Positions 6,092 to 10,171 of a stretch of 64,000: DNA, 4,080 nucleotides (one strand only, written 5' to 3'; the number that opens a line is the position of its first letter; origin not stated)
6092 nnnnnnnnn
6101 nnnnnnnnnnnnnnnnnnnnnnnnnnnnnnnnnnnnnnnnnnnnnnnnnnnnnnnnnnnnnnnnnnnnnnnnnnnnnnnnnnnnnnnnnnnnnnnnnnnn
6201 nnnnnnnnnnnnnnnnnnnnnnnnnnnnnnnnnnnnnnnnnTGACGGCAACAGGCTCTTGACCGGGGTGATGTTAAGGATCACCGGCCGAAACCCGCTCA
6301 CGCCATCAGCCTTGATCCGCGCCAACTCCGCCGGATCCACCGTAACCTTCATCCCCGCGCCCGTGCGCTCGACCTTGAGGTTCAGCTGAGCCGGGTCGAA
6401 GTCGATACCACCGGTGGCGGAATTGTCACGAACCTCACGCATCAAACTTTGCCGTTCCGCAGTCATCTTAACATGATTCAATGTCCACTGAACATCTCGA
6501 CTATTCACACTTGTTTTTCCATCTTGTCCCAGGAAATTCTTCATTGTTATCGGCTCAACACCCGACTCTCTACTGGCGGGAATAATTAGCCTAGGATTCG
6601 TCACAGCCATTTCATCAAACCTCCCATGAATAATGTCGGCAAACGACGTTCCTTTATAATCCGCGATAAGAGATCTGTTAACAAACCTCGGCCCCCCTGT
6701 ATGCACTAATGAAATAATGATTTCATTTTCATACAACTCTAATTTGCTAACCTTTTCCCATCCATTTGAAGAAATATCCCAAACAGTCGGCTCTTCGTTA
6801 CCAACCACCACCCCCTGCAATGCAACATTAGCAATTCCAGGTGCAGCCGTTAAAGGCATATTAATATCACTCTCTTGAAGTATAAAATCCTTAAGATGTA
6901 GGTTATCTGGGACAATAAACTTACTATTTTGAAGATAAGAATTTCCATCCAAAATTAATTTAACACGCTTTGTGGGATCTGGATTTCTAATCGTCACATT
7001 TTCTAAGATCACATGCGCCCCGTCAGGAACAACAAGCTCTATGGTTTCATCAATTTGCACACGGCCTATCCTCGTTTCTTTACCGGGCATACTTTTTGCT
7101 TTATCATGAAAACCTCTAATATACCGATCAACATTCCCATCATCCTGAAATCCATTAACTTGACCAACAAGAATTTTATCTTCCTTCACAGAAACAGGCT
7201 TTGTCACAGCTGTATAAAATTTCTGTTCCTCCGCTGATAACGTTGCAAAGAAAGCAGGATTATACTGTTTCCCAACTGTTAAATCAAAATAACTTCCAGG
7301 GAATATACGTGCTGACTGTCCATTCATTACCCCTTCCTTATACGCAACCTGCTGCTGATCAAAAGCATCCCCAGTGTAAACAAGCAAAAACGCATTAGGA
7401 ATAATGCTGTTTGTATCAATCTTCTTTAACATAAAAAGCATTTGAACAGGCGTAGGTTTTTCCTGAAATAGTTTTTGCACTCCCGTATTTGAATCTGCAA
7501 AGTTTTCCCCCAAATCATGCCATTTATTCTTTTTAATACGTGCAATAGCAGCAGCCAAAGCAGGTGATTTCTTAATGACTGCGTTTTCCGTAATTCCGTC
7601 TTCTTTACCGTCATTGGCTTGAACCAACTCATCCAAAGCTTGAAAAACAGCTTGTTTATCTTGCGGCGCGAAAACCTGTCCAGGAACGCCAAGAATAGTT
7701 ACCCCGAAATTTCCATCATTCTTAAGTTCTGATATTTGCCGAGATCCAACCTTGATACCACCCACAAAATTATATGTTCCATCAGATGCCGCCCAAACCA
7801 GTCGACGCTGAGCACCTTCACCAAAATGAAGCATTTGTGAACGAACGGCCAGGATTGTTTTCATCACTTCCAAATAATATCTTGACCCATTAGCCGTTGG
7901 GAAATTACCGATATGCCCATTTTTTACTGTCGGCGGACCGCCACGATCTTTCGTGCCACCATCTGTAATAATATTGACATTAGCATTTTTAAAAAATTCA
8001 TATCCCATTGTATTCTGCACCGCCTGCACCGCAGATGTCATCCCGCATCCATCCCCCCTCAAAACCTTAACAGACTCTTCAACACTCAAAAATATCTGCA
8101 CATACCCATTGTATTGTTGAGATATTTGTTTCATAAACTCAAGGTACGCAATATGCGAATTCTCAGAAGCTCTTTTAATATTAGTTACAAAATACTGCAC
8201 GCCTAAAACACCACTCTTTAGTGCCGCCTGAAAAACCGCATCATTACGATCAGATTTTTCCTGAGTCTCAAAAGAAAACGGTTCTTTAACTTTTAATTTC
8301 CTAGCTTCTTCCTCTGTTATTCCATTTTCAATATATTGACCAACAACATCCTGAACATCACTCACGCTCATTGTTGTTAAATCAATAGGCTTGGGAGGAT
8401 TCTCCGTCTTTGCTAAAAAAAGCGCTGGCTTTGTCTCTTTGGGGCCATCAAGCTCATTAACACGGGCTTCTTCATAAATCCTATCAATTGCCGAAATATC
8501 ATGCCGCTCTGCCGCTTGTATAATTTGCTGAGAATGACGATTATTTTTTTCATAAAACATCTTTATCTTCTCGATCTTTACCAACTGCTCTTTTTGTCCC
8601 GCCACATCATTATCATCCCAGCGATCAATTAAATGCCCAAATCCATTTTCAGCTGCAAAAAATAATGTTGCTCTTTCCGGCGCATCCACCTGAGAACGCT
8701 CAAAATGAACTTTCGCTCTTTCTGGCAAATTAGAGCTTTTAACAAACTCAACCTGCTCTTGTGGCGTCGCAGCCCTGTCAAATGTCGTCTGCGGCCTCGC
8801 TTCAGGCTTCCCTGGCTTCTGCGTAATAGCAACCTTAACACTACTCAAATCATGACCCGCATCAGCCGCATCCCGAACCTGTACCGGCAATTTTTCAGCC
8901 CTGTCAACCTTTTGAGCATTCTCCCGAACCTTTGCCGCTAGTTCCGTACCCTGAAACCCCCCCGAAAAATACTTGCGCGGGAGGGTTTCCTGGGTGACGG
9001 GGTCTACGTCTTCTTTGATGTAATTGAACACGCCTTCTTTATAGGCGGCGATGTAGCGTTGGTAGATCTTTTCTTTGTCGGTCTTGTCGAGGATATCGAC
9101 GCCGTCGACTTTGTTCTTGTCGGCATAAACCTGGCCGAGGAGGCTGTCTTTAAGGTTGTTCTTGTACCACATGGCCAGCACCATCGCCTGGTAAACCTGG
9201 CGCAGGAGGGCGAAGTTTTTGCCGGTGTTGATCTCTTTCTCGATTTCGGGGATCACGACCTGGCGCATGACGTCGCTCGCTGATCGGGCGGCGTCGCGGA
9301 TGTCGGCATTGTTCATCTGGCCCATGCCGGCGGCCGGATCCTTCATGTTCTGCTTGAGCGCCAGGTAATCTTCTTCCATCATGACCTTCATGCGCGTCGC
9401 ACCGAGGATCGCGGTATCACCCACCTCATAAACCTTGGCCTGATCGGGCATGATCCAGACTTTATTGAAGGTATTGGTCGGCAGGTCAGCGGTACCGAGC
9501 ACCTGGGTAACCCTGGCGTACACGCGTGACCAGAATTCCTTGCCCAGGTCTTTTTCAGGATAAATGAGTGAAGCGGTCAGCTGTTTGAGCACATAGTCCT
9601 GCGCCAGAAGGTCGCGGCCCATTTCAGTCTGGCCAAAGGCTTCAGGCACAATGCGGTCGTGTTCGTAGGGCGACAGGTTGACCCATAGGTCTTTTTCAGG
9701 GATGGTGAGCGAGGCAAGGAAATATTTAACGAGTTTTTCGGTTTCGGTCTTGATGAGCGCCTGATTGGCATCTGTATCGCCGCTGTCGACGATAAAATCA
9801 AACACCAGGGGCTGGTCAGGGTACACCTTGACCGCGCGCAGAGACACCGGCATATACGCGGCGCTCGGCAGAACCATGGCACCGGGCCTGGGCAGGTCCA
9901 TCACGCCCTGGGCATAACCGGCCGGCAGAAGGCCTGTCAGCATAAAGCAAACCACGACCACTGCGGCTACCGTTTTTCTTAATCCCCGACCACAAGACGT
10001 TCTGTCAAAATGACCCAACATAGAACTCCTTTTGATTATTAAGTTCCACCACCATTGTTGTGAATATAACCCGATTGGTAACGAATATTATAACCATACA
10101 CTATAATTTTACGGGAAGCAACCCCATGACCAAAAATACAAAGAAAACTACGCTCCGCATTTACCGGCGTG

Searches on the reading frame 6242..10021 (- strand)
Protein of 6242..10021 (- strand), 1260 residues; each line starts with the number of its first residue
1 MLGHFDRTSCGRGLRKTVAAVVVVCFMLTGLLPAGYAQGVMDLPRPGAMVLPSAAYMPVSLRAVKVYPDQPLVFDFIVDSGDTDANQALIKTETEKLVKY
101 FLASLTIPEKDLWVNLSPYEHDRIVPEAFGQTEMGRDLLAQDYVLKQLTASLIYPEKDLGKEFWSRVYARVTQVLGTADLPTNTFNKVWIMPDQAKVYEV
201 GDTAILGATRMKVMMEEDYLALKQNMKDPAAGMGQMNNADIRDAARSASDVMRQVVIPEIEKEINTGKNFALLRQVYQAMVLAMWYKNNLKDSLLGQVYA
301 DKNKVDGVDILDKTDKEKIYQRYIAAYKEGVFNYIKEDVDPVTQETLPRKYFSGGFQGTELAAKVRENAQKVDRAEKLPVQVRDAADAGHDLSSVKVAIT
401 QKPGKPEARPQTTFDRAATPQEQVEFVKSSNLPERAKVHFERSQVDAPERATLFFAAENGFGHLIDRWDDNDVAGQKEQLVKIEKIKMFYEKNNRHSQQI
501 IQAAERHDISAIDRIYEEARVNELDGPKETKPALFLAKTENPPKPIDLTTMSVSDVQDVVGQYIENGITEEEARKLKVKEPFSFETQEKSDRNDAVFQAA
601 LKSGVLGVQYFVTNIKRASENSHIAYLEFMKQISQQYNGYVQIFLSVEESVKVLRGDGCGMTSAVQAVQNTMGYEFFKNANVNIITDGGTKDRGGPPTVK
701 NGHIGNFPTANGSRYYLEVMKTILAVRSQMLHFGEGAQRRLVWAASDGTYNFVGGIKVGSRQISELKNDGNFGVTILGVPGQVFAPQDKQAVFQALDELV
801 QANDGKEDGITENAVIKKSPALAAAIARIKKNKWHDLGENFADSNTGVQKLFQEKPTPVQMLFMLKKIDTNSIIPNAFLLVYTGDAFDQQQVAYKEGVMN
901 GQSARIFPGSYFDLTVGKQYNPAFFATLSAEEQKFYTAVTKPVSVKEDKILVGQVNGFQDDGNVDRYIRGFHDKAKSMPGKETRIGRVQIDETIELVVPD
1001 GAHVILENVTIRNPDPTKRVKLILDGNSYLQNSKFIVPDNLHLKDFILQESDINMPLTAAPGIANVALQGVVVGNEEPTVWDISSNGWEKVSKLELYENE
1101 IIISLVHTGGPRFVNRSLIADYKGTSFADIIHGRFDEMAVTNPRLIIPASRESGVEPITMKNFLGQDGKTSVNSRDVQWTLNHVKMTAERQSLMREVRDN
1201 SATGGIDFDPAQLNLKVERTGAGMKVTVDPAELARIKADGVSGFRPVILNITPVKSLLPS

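Call 11: search_protein_families(library=pfam, proteins=[window:6242-10021:-], max_evalue=0.001)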
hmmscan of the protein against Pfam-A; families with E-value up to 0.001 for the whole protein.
window:6242-10021:- (1260 aa): 0 families

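Call 31: search_protein_families(library=ncbifam, proteins=[window:6242-10021:-], max_evalue=0.01)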
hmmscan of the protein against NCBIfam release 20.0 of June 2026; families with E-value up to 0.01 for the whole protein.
window:6242-10021:- (1260 aa): 0 families

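Call 69: search_protein_families(library=pfam, alignment_id=A5, max_evalue=0.00001)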
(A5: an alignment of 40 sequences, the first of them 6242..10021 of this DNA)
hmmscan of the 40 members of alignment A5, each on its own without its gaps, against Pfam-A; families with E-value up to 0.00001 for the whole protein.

A. member 1, window:6242-10021:- (1260 aa): 0 families

B. families by the number of members that match (of 40 scanned): 5 families
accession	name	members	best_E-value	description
PF00072.30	Response_reg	1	3.4e-32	Response regulator receiver domain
PF05394.16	AvrB_AvrC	1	3.2e-15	Avirulence protein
PF00027.35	cNMP_binding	1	6.8e-14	Cyclic nucleotide-binding domain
PF13646.12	HEAT_2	1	2.7e-07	HEAT repeats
PF17221.8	COMMD1_N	1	1.3e-06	COMMD1 N-terminal domain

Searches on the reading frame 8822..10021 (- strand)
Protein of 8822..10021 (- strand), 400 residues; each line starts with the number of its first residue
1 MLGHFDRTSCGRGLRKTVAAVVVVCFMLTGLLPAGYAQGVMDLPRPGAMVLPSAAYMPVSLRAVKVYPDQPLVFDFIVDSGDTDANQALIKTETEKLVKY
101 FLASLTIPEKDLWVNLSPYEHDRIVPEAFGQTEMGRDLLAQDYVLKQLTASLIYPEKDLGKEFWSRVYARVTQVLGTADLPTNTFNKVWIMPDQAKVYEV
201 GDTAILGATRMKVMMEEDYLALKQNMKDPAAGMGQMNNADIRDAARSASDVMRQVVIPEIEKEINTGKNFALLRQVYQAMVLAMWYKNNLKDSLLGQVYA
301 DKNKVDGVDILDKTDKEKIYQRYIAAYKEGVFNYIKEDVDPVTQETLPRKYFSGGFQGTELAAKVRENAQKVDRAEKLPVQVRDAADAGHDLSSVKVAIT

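Call 38: find_homologous_proteins(query=window:8822-10021:-, max_evalue=0.00001)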
Query window:8822-10021:- (400 aa): 1439 proteins with E <= 0.00001 among 7708 candidates; the best 120 are listed.
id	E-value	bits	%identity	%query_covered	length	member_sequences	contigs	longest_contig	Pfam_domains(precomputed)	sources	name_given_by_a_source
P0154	2.1e-227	773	87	100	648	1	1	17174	-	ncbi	ncbi:MAG: hypothetical protein WCI27_02110, partial [Candidatus Omnitrophota bacterium]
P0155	2.6e-160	552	62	95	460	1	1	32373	-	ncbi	ncbi:MAG: hypothetical protein V2A70_06130, partial [Candidatus Omnitrophota bacterium]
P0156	4.4e-155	535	65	94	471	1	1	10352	-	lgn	-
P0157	3.2e-151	522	65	87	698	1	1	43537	-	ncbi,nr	ncbi:MAG: hypothetical protein HQL18_00620 [Candidatus Omnitrophica bacterium]|nr:hypothetical prote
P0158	2.4e-127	443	55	86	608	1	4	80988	-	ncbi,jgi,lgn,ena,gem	-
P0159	2.3e-126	440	54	88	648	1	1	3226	-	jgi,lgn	-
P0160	1.2e-125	438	57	85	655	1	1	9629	-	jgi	-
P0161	3.1e-125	436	53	89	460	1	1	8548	-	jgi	jgi:hypothetical protein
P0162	3.8e-125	436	55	88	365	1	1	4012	-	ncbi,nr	ncbi:MAG: hypothetical protein NUV91_04465, partial [Candidatus Omnitrophica bacterium]|nr:hypotheti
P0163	2.3e-124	434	52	90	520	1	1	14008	-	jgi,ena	-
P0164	1.6e-123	431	53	93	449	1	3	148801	-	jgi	jgi:hypothetical protein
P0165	2.8e-123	430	53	85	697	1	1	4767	-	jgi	-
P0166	1.2e-122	428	54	97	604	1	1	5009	-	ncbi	ncbi:MAG: hypothetical protein WCI27_08700, partial [Candidatus Omnitrophota bacterium]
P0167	1.3e-122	428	54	86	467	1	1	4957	-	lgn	-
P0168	2.2e-122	427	52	87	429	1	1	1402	-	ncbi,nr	ncbi:MAG: hypothetical protein KAS66_14435, partial [Candidatus Omnitrophica bacterium]|nr:hypotheti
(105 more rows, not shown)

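Call 61: predict_structure(alignment_id=A3)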
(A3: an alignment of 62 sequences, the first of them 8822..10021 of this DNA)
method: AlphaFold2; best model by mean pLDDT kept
length: 400 residues; sequences in the alignment: 62
mean_pLDDT: 75.8   pTM: 0.74
mean pLDDT of the five models: 75.8, 75.8, 72.7, 72.3, 71.1
residues with pLDDT >= 90: 95; 70-90: 180; 50-70: 67; < 50: 58
segments of 3 or more residues with pLDDT < 50: 1-8, 35-39, 48-51, 228-245, 331-339, 347-355
pLDDT, mean of each block of 10 residues (from residue 1): 45 82 88 51 48 77 93 93 86 93 91 70 77 86 76 60 84 81 66 91 94 79 61 36 52 85 90 94 93 87 83 79 67 47 57 52 85 89 75 88
secondary structure, 60 per line:
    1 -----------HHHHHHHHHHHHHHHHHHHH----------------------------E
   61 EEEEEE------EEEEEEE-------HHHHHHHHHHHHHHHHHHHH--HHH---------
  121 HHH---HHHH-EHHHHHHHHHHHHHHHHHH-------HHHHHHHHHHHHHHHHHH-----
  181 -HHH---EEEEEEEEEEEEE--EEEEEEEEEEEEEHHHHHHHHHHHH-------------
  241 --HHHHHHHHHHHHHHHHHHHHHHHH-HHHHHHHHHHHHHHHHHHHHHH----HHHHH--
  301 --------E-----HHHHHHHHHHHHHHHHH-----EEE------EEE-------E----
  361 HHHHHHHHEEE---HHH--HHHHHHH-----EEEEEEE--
elements in order: H12-31 E60-66 E73-79 H87-106 H127-130 H133-150 H158-175 E188-200 E203-215 H216-227 H243-266 H268-289 H294-298 H315-331 E337-339 E346-348 H361-368 E369-371 H380-386 E392-398

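Call 63: fold_search(model_id=the predicted structure, library=pdb)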
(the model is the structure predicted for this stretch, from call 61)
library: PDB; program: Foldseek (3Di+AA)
matches with E <= 10: 74; with E <= 0.001: 0
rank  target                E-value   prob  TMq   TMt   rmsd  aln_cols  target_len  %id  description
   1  4k1p_H                2.3e-01  0.05  0.10  0.11  22.9       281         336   14  Structure of the NheA component of the Nhe toxin from Bacillus cereus (released 2013-09-18)
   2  6zz5_BBB              4.3e-01  0.04  0.12  0.13  21.6       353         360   10  Structure of soluble SmhB of the tripartite alpha-pore forming toxin, Smh, from Serratia marcescens. (released 2021-03-31)
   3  6tao_A                6.4e-01  0.02  0.08  0.09  21.7       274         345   10  The cytotoxin MakE from Vibrio cholerae (released 2020-11-18)
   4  7blq_G                1.2e+00  0.06  0.08  0.20  16.2       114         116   12  Vps26 dimer region of the fungal membrane-assembled retromer:Grd19 complex. (released 2021-03-03)
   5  7jsr_B                1.2e+00  0.02  0.11  0.04  30.3       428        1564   11  Crystal structure of the large glutamate dehydrogenase composed of 180 kDa subunits from Mycobacterium smegmatis (released 2021-06-09)
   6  4k1p_B                1.2e+00  0.02  0.09  0.11  21.2       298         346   13  Structure of the NheA component of the Nhe toxin from Bacillus cereus (released 2013-09-18)
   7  3taz_B                1.5e+00  0.01  0.08  0.08  24.5       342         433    9  Crystal structure of NurA bound to dAMP and manganese (released 2011-11-23)
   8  6xg8_A                1.5e+00  0.01  0.09  0.09  30.6       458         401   10  ISCth4 transposase, pre-cleaved complex, PCC (released 2020-10-14)
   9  8uf0_A                1.7e+00  0.03  0.06  0.15  12.2        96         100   14  T33-ml23 - Designed Tetrahedral Protein Cage Using Machine Learning Algorithms (released 2023-11-15)
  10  5gw1_D                1.8e+00  0.02  0.09  0.15  17.7       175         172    8  Crystal structure of SNX16 PX-Coiled coil in space group P212121 (released 2017-09-13)
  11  6dfp                  1.8e+00  0.02  0.09  0.09  22.4       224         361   10  Crystal Structure of a Tripartite Toxin Component VCA0883 from Vibrio cholerae (released 2018-05-23)
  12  7a1d_A                1.9e+00  0.02  0.09  0.04  17.7       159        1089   11  Cryo-EM map of the large glutamate dehydrogenase composed of 180 kDa subunits from Mycobacterium smegmatis (open confo (released 2021-06-09)
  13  7jsr_A                1.9e+00  0.02  0.12  0.04  31.0       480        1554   12  Crystal structure of the large glutamate dehydrogenase composed of 180 kDa subunits from Mycobacterium smegmatis (released 2021-06-09)
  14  9io5_J                2.0e+00  0.07  0.07  0.05   9.8        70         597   14  Cryo-EM structure of G1-ATPase dimer from Mycoplasma mobile gliding machinery (released 2025-03-12)
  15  6tao_B                2.0e+00  0.01  0.08  0.09  22.0       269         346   10  The cytotoxin MakE from Vibrio cholerae (released 2020-11-18)
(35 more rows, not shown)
